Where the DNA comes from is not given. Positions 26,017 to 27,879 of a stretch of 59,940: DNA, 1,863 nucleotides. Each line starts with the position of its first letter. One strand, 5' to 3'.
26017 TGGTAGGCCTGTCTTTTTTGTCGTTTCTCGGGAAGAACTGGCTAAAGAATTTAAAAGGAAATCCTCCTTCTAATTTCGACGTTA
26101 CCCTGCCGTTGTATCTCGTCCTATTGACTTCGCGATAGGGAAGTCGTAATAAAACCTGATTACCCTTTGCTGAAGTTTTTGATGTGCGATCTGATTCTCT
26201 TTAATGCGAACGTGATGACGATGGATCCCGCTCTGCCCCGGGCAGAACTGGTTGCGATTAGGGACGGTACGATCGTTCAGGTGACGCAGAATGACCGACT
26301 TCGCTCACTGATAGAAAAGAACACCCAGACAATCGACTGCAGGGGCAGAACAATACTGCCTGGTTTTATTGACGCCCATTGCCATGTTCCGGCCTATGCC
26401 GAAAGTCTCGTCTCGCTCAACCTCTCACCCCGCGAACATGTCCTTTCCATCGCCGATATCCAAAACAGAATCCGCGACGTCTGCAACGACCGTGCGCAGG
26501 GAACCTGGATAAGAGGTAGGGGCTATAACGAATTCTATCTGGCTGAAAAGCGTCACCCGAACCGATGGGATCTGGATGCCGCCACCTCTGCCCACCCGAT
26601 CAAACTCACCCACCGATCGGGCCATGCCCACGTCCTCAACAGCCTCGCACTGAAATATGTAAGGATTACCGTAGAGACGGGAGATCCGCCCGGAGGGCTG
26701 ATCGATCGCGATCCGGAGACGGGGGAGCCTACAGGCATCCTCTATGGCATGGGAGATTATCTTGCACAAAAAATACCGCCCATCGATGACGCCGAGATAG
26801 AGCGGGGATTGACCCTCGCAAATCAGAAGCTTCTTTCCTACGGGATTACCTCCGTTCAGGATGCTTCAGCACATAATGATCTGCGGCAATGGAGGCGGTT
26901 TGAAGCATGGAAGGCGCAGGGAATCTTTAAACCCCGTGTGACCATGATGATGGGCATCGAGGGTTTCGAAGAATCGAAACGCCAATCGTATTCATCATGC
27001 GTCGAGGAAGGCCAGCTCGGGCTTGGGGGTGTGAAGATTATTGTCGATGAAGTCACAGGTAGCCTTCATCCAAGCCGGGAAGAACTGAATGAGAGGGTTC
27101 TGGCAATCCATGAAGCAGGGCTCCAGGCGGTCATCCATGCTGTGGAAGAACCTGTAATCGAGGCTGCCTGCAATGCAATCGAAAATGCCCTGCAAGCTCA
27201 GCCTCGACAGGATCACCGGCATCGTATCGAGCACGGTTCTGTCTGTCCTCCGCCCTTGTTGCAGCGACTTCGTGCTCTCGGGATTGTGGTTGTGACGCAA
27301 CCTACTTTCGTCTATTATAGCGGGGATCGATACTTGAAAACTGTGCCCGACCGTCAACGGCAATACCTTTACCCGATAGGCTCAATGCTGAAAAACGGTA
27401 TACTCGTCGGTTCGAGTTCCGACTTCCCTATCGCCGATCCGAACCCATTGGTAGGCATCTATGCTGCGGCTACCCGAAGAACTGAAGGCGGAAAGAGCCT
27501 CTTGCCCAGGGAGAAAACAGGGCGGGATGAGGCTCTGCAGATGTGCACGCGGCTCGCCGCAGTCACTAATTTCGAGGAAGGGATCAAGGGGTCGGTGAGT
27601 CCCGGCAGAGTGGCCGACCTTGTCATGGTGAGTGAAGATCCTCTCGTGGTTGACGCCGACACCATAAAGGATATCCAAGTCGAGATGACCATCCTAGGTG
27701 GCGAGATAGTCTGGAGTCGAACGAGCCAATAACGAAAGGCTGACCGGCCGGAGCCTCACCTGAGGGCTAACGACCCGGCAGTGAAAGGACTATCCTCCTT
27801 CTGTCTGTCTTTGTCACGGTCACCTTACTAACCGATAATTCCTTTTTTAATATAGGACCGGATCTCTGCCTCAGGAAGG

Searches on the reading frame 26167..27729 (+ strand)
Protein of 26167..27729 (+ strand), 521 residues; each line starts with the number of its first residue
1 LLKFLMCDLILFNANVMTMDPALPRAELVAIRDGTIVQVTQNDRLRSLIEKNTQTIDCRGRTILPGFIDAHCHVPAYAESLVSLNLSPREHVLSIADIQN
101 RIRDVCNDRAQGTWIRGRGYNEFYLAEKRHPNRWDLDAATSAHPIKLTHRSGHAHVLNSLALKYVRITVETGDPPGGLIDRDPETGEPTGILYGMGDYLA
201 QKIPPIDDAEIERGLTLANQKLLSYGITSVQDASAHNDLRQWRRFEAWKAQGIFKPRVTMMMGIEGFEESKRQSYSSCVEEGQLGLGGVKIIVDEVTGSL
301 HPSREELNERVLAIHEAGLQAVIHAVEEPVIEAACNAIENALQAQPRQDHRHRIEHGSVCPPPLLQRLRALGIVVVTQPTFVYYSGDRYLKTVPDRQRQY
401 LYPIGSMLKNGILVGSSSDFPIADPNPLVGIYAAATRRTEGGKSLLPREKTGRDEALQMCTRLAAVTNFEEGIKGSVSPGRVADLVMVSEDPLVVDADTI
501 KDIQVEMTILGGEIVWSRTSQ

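Call 8: search_protein_families(library=pfam, proteins=[window:26167-27729:+])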
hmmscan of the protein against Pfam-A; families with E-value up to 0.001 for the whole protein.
window:26167-27729:+ (521 aa): 2 families
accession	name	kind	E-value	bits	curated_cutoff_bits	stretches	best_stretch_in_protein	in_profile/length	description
PF07969.17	Amidohydro_3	-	1.7e-84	285.4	29.7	1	54-515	1-471/472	Amidohydrolase family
PF01979.26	Amidohydro_1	-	1.2e-08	35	25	1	207-515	30-345/345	Amidohydrolase family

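Call 48: search_protein_families(library=ncbifam, proteins=[window:26167-27729:+], max_evalue=1e-10)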
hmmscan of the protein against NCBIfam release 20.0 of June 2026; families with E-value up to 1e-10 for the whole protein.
window:26167-27729:+ (521 aa): 2 families
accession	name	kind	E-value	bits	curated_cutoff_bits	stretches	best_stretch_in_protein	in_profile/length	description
NF006056.0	PRK08204.1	subfamily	5e-12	45.3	391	0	10-74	6-67/449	hypothetical protein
NF051886.1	XaaProDiPepCaul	equivalog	4.7e-11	42.4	500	0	27-82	19-72/398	Xaa-Pro dipeptidase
